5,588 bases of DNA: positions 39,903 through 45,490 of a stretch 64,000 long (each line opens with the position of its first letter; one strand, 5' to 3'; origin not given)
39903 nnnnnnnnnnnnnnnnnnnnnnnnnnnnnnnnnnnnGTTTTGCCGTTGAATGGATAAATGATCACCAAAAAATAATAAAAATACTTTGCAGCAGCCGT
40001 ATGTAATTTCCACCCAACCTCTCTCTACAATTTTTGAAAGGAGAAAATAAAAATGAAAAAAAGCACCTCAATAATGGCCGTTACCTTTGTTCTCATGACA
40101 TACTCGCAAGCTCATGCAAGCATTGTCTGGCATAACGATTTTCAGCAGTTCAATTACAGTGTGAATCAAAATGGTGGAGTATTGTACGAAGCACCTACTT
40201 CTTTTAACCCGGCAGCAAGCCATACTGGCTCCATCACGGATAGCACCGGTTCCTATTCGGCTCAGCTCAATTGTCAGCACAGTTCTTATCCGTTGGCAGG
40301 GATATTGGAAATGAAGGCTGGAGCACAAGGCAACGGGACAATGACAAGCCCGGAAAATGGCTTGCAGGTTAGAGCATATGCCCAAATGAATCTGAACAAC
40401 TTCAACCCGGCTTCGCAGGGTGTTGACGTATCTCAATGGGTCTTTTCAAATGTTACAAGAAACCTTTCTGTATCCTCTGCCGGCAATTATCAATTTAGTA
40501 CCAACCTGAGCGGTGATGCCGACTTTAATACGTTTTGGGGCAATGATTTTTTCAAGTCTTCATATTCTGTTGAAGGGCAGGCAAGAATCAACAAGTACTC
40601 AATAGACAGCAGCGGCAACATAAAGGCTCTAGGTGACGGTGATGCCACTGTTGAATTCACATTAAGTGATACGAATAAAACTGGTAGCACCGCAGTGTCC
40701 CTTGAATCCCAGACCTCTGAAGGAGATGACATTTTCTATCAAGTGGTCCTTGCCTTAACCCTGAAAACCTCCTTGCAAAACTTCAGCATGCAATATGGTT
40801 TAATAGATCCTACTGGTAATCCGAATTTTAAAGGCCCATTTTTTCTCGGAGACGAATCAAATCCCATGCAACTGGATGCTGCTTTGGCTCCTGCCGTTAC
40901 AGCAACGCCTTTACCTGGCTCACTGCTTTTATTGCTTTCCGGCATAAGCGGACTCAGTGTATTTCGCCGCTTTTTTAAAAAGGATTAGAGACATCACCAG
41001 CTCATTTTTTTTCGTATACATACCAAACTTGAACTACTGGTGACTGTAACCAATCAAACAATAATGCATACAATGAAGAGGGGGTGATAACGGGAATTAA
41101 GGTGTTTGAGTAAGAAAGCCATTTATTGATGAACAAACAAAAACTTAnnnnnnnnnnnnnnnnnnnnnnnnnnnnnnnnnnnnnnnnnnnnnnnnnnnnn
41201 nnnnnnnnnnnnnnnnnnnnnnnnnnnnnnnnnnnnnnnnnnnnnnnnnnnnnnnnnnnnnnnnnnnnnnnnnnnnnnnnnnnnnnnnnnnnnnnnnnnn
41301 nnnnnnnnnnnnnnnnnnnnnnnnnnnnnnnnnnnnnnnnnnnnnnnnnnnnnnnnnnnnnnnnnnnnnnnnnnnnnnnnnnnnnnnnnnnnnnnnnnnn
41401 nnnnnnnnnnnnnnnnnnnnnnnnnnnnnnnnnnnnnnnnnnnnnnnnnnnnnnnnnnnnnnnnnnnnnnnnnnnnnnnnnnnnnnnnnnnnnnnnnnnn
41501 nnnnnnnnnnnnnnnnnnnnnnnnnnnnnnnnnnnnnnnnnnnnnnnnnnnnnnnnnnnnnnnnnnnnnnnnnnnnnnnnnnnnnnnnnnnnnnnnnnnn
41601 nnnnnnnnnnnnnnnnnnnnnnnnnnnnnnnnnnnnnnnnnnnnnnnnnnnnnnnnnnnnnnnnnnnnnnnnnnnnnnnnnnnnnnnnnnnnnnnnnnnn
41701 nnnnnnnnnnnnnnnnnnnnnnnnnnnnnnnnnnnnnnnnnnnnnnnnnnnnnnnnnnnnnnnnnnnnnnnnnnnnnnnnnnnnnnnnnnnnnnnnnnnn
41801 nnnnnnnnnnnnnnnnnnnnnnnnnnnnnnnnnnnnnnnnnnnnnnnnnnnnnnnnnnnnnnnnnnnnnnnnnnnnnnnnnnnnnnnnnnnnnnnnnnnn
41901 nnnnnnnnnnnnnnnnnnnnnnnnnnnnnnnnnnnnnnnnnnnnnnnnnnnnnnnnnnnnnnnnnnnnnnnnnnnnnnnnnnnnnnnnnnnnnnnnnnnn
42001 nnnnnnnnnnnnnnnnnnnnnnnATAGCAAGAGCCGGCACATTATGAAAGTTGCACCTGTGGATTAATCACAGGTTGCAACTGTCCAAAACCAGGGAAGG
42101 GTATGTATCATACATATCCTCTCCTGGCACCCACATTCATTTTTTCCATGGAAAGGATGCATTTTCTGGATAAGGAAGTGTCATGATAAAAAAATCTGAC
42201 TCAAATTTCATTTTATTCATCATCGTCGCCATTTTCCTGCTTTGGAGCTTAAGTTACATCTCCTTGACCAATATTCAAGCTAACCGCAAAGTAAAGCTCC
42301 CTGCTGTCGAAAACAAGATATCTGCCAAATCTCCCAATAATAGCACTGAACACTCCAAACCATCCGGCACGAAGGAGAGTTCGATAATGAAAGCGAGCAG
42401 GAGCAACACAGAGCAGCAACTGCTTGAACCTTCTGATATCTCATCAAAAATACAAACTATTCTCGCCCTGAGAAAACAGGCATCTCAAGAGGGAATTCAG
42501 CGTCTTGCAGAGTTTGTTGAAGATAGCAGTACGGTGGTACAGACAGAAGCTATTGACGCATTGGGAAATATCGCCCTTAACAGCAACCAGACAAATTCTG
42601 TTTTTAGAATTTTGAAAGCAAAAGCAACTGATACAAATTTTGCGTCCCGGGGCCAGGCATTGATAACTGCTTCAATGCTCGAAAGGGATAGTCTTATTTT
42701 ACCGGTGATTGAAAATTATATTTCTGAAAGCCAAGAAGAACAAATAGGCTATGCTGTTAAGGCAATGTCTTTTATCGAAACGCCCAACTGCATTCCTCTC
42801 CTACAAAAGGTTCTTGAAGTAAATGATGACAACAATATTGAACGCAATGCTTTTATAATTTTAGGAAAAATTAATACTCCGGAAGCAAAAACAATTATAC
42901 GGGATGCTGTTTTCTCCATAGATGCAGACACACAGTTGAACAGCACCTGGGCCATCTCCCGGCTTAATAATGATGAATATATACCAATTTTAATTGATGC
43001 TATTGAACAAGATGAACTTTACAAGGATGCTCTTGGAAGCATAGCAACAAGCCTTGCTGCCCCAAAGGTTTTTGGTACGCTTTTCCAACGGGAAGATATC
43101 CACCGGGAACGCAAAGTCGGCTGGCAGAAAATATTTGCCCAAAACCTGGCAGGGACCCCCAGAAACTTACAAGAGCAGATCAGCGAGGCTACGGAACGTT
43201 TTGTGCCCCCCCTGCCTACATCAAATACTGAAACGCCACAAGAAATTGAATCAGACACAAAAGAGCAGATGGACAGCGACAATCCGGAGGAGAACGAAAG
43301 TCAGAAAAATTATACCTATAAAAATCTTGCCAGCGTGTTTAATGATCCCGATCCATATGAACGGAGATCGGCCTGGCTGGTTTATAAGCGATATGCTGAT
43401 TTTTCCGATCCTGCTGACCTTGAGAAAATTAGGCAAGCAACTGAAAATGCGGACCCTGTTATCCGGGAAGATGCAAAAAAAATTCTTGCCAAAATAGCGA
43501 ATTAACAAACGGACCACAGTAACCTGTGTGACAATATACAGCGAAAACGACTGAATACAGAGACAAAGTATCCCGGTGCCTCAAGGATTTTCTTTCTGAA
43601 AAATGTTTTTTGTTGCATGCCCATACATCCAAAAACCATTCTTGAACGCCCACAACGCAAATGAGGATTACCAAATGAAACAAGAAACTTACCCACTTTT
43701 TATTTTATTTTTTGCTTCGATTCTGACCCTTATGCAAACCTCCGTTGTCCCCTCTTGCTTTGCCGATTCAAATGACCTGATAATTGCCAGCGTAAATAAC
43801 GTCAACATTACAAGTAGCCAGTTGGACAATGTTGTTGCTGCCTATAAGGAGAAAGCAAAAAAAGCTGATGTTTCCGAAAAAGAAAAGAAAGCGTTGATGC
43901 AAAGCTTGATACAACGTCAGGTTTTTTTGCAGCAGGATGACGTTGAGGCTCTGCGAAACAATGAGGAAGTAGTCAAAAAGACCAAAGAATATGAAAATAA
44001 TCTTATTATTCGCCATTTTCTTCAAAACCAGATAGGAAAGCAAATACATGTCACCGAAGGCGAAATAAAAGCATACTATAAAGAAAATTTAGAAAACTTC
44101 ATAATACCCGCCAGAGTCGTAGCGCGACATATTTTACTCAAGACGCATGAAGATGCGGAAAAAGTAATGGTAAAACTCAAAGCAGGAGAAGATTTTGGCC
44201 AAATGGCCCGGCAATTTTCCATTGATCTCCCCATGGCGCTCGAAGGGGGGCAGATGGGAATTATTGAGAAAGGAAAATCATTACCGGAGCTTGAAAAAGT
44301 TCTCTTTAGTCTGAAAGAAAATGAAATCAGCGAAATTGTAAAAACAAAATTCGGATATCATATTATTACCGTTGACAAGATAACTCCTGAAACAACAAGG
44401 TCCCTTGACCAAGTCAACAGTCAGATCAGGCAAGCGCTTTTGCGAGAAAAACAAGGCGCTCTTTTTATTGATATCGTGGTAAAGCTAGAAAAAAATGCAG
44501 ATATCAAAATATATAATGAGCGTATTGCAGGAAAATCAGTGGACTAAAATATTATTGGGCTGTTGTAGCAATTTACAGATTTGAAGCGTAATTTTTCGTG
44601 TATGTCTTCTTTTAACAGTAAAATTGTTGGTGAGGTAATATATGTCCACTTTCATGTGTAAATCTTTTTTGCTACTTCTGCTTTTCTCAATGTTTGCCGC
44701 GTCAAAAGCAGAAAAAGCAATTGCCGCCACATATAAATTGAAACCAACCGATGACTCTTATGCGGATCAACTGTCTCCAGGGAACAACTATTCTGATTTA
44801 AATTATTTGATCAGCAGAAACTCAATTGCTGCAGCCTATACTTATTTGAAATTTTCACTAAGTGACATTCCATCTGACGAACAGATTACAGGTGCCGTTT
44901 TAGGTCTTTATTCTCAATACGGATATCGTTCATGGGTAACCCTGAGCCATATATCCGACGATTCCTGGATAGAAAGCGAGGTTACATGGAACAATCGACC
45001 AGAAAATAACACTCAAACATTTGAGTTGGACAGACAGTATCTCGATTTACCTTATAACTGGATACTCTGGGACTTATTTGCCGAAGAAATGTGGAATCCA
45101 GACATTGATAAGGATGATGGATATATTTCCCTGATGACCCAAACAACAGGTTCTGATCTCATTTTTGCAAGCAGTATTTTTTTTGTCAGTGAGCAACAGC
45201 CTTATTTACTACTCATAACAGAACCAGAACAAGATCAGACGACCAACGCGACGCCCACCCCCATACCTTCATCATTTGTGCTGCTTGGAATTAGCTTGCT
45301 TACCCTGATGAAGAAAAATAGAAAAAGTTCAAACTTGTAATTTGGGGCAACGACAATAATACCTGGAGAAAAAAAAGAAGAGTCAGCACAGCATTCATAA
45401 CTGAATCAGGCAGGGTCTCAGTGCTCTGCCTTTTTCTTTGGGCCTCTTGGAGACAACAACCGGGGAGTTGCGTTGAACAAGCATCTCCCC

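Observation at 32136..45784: A+T-rich ~13 kb island: a sigma-54- and c-di-GMP-wired secreted-protein module with PEP-CTERM-like cargo but no exosortase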

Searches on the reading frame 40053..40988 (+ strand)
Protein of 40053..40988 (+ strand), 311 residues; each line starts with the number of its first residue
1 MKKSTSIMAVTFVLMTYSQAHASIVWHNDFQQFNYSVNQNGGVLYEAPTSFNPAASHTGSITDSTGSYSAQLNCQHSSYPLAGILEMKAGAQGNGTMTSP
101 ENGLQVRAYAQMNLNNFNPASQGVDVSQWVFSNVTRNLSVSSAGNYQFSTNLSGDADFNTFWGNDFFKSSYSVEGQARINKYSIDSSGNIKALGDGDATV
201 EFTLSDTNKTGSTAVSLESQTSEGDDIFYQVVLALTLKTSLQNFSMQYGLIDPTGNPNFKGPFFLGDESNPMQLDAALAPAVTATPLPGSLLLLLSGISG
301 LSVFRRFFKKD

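Call 4: search_protein_families(library=pfam, proteins=[window:40053-40988:+], max_evalue=0.01)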
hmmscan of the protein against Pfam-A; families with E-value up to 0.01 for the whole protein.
window:40053-40988:+ (311 aa): 0 families

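Call 5: search_protein_families(library=ncbifam, proteins=[window:40053-40988:+], max_evalue=0.01)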
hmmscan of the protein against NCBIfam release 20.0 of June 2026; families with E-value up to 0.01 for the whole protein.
window:40053-40988:+ (311 aa): 1 family
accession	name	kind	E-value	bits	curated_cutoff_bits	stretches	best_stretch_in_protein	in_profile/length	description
TIGR03370.1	VPLPA-CTERM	domain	0.00033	20.6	25.35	1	286-307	2-23/25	VPLPA-CTERM sorting domain-containing protein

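Call 34: find_homologous_proteins(query=window:40053-40988:+)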
Query window:40053-40988:+ (311 aa): 4 proteins with E <= 0.001 among 3213 candidates.
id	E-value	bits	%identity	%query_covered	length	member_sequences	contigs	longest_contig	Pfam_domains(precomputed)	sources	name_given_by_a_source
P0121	1.7e-196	670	100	98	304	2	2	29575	-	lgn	-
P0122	2.2e-104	367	55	100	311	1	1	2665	-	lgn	-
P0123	7.7e-93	329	52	90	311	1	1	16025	-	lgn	-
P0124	1.9e-88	315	52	89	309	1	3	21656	-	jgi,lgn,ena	jgi:hypothetical protein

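Call 51: search_protein_families(library=padloc, proteins=[window:40053-40988:+], max_evalue=0.001)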
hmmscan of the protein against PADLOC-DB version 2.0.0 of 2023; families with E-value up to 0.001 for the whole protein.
window:40053-40988:+ (311 aa): 0 families

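Call 61: find_homologous_proteins(query=A5, max_evalue=0.00001)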
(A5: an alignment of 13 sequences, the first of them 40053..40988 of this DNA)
Query A5 (13 sequences) (311 aa, profile of the alignment): 4 proteins with E <= 0.00001 among 8000 candidates.
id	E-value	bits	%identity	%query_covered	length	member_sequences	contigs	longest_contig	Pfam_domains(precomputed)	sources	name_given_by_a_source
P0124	1.7e-113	397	52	89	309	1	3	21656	-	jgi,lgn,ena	jgi:hypothetical protein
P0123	1.4e-112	394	52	90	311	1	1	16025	-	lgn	-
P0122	2.3e-108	380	55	100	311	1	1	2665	-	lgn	-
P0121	3.5e-105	370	100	98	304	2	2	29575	-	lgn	-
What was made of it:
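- Tried and rejected: A profile search for more P6 homologues returned only the same 4 (call 61).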

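Call 72: predict_structure(alignment_id=A6)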
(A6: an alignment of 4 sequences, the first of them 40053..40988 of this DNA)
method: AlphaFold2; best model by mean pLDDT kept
length: 311 residues; sequences in the alignment: 4
mean_pLDDT: 37.6   pTM: 0.33
mean pLDDT of the five models: 37.6, 33.0, 32.0, 30.9, 29.9
residues with pLDDT >= 90: 0; 70-90: 0; 50-70: 56; < 50: 255
segments of 3 or more residues with pLDDT < 50: 1-136, 139-145, 150-169, 194-197, 208-225, 239-276, 283-311
pLDDT, mean of each block of 10 residues (from residue 1): 24 22 22 27 25 24 24 22 29 30 29 33 39 46 49 43 43 56 60 52 49 41 49 52 41 34 38 50 40 39 32 36
secondary structure, 60 per line:
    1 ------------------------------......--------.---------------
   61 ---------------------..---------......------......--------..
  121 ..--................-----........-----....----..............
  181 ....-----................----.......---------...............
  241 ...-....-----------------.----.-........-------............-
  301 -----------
elements in order: E31-36 E93-98 E105-110 H119-122 E125-140 E146-153 H159-162 E167-184 E190-205 E210-216 E226-243 H245-248 E273-280 H288-299
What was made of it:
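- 40053..40988 (+): P6: exported protein of an unnamed family (~270-aa domain) with a VPLPA-/PEP-CTERM-type tail. The AF2 model is unusable, with pLDDT 37.6 (call 72).
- The P6 model failed (call 72).
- Tried and rejected: The AF2 model of P6 from 4 sequences failed, with pLDDT 37.6 (call 72).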

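Call 74: search_solved_structures(query=A5, max_evalue=10)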
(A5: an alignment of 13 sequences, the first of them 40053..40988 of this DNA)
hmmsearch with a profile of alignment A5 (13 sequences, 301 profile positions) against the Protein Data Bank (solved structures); distinct sequences matched with E-value up to 10: 3.
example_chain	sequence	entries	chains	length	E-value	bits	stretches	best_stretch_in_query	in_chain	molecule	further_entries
3jvc_A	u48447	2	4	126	0.43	13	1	166-241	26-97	Conserved hypothetical membrane lipoprotein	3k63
2krt_A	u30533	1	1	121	0.5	12.8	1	166-241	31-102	Conserved hypothetical membrane lipoprotein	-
8vzy_A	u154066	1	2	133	0.95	11.9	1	118-179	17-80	Retinol-binding protein 2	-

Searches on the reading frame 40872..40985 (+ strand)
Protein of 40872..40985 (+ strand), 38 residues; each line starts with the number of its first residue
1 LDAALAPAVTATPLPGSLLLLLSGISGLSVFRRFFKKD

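Call 43: search_protein_families(library=ncbifam, proteins=[window:40872-40985:+], max_evalue=10)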
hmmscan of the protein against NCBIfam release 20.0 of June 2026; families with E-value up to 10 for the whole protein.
seq(38 aa): 5 families
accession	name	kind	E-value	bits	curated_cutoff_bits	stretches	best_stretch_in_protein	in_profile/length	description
TIGR03370.1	VPLPA-CTERM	domain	7.9e-06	25.8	25.35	1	13-34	2-23/25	VPLPA-CTERM sorting domain-containing protein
TIGR02595.1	PEP_CTERM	domain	0.016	16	16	1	15-35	4-23/24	PEP-CTERM sorting domain-containing protein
NF041927.1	Xrt_dep_XDP1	equivalog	0.053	13.5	125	1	7-33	215-240/242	exosortase-dependent surface protein XDP1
NF033554.9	floc_PepA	equivalog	0.13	12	80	1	10-33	235-258/261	flocculation-associated PEP-CTERM protein PepA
NF041538.1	PEP_EDSA_1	subfamily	0.21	11.2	100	1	11-33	283-305/307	EDSAP-1 family PEP-CTERM protein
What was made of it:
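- The tails are of PEP-CTERM/VPLPA-CTERM type (call 43). The tails match sorting-signal profiles rather than generic anchors (call 43).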

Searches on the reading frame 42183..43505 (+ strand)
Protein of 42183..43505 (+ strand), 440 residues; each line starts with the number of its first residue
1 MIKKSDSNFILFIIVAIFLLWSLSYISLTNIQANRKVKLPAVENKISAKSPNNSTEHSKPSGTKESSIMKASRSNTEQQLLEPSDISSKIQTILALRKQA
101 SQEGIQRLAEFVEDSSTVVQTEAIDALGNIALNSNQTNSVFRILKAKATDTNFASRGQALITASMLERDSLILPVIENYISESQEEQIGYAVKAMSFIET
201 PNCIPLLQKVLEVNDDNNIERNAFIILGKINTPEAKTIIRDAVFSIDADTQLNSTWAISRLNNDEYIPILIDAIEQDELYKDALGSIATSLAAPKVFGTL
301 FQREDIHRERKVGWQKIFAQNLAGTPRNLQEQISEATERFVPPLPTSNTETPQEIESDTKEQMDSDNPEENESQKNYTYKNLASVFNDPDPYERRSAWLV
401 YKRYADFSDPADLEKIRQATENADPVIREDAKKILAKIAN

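Call 4: search_protein_families(library=pfam, proteins=[window:42183-43505:+], max_evalue=0.01)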
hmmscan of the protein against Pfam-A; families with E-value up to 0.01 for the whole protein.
window:42183-43505:+ (440 aa): 3 families
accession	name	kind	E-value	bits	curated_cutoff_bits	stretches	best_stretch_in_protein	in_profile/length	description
PF13646.12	HEAT_2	-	1.7e-17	63.9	27.7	2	78-151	6-74/88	HEAT repeats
PF03130.22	HEAT_PBS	-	2e-08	34.4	20.9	0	253-275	4-26/27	PBS lyase HEAT-like repeat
PF00514.29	Arm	-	0.00025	21.4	20.6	0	102-131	11-40/41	Armadillo/beta-catenin-like repeat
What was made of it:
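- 42183..43505 (+): HEAT-repeat protein with one N-terminal membrane helix. HEAT_2 63.9 bits (call 4).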

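Call 5: search_protein_families(library=ncbifam, proteins=[window:42183-43505:+], max_evalue=0.01)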
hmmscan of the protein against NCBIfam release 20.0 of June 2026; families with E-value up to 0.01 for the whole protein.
window:42183-43505:+ (440 aa): 4 families
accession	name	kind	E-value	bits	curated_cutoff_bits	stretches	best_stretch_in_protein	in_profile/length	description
NF045915.1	PhycobilmeDegNblB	equivalog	3.2e-05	23.6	300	1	77-278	6-204/214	phycobilisome degradation protein NblB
NF058505.1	phyc_lyase_CpeY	equivalog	0.00039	19.1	600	0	80-151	124-194/419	C-phycoerythrin alpha-cysteine-82 phycoerythrobilin lyase CpeY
TIGR04386.1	ThiC_like_1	exception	0.0033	16.2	700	1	97-168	122-197/426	B12 lower ligand biosynthesis ThiC-like protein BzaB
NF007244.0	PRK09687.1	equivalog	0.0044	16.4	275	1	90-225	147-277/285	putative lyase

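Call 51: search_protein_families(library=padloc, proteins=[window:42183-43505:+], max_evalue=0.001)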
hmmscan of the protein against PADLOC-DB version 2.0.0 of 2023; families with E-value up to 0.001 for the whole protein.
window:42183-43505:+ (440 aa): 1 family
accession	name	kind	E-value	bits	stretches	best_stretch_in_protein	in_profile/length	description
PDLC02919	HEAT-ARM_XIII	-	7.6e-07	24.9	1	91-286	780-955/1972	-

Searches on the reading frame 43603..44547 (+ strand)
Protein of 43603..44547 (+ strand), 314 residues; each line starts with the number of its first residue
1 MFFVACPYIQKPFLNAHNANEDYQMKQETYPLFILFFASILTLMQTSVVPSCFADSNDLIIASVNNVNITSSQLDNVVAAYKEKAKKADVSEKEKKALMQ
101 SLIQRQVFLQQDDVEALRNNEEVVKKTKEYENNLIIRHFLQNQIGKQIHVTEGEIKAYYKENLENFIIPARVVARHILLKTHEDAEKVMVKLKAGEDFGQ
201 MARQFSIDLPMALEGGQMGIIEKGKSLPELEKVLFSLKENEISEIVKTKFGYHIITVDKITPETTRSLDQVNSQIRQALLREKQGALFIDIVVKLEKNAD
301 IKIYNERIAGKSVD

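Call 4: search_protein_families(library=pfam, proteins=[window:43603-44547:+], max_evalue=0.01)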
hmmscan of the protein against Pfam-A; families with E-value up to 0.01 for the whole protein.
window:43603-44547:+ (314 aa): 6 families
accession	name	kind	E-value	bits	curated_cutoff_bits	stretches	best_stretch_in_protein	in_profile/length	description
PF00639.27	Rotamase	-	4e-21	76.2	21.7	1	181-258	18-96/97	PPIC-type PPIASE domain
PF13616.12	Rotamase_3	-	5e-21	75.9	22.5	1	180-259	24-114/116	PPIC-type PPIASE domain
PF13145.12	Rotamase_2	-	2.6e-19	70.6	27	1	150-271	1-119/121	PPIC-type PPIASE domain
PF13623.11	SurA_N_2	-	0.006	16.9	28.5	0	31-113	11-104/145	SurA-like N-terminal domain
PF19348.4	DUF5926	-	0.0084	16.2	27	0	184-276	52-145/264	Family of unknown function (DUF5926)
PF11186.13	DUF2972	-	0.0087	16.5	22.2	1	66-164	58-159/199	Protein of unknown function (DUF2972)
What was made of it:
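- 43603..44547 (+): Membrane-anchored or exported parvulin PPIase (PrsA/PpiD-like). Rotamase 76.2 bits (call 4).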

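Call 5: search_protein_families(library=ncbifam, proteins=[window:43603-44547:+], max_evalue=0.01)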
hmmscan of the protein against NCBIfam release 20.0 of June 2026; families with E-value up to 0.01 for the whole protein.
window:43603-44547:+ (314 aa): 13 families
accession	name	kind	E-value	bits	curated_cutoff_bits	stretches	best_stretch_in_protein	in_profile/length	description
NF000809.0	PRK00059.1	equivalog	2.5e-36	125.8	303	1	125-308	149-335/336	peptidylprolyl isomerase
NF008054.0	PRK10788.1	equivalog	3e-27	95.6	493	1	144-295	243-393/626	peptidylprolyl isomerase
TIGR02933.1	nifM_nitrog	equivalog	5.4e-25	88.7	168.2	1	73-284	56-244/256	nitrogen fixation protein NifM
NF002846.0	PRK03095.1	equivalog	1.8e-21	76.9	361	1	147-305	117-267/287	peptidylprolyl isomerase PrsA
NF002827.0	PRK03002.1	equivalog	5e-18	65.1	343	1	86-305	67-270/285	peptidylprolyl isomerase PrsA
NF002824.0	PRK02998.1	subfamily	8.3e-18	64.7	360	1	126-306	100-271/283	peptidylprolyl isomerase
NF003356.0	PRK04405.1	subfamily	5.2e-14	52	339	1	127-304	106-280/299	peptidylprolyl isomerase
NF011969.0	PRK15441.1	equivalog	6.3e-14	52.2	127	1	173-257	6-89/93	peptidylprolyl isomerase PpiC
TIGR02925.1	cis_trans_EpsD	equivalog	2.9e-12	46.7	108.9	1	47-163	15-130/232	EpsD family peptidyl-prolyl cis-trans isomerase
NF008038.0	PRK10770.1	equivalog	1.8e-09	36.9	394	1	176-280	190-292/431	peptidylprolyl isomerase SurA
NF058596.1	CJJ1420_fam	subfamily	0.0014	17.8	600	1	48-165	460-556/596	O-methyl phosphoramidate transferase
NF052359.1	HolPaseNeis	equivalog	0.0053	16.5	400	1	118-208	38-128/221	histidinol-phosphatase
NF038305.1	HpsJ_fam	subfamily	0.0094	15.9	60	0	32-148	78-192/234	HpsJ family protein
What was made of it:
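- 43603..44547 (+): EpsD model scores 46.7 against a cut-off of 108.9 (call 5).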

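Call 51: search_protein_families(library=padloc, proteins=[window:43603-44547:+], max_evalue=0.001)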
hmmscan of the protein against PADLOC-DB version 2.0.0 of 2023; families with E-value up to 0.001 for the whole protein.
window:43603-44547:+ (314 aa): 1 family
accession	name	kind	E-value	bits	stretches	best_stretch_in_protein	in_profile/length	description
PDLC01017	Csm3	-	0.00073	17.3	0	65-198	76-200/257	Csm3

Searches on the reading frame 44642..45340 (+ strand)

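Call 4: search_protein_families(library=pfam, proteins=[window:44642-45340:+], max_evalue=0.01)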
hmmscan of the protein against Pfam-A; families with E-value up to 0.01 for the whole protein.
window:44642-45340:+ (232 aa): 2 families
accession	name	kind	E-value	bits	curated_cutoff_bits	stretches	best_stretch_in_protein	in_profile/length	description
PF24517.2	CBM96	-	7.1e-17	62.2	26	1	30-144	2-118/164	Carbohydrate-binding module family 96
PF06848.17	Disaggr_repeat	-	0.0037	17.4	33.9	1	43-123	6-90/179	Disaggregatase related repeat domain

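Call 5: search_protein_families(library=ncbifam, proteins=[window:44642-45340:+], max_evalue=0.01)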
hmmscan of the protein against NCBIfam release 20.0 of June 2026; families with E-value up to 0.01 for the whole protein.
window:44642-45340:+ (232 aa): 1 family
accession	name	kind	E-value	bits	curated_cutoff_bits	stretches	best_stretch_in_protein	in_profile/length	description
NF033679.1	DNRLRE_dom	domain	1.9e-17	63.8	34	1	37-189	1-161/164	DNRLRE domain-containing protein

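Call 51: search_protein_families(library=padloc, proteins=[window:44642-45340:+], max_evalue=0.001)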
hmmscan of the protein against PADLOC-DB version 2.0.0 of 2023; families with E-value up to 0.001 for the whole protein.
window:44642-45340:+ (232 aa): 0 families

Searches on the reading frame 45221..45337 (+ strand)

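Call 43: search_protein_families(library=ncbifam, proteins=[window:45221-45337:+], max_evalue=10)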
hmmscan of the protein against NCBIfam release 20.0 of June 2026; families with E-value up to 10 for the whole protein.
seq(39 aa): 2 families
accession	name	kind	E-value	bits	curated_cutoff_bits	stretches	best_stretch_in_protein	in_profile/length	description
NF041927.1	Xrt_dep_XDP1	equivalog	0.013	15.5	125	1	6-35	213-241/242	exosortase-dependent surface protein XDP1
TIGR02595.1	PEP_CTERM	domain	0.099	13.5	16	1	16-36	4-24/24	PEP-CTERM sorting domain-containing protein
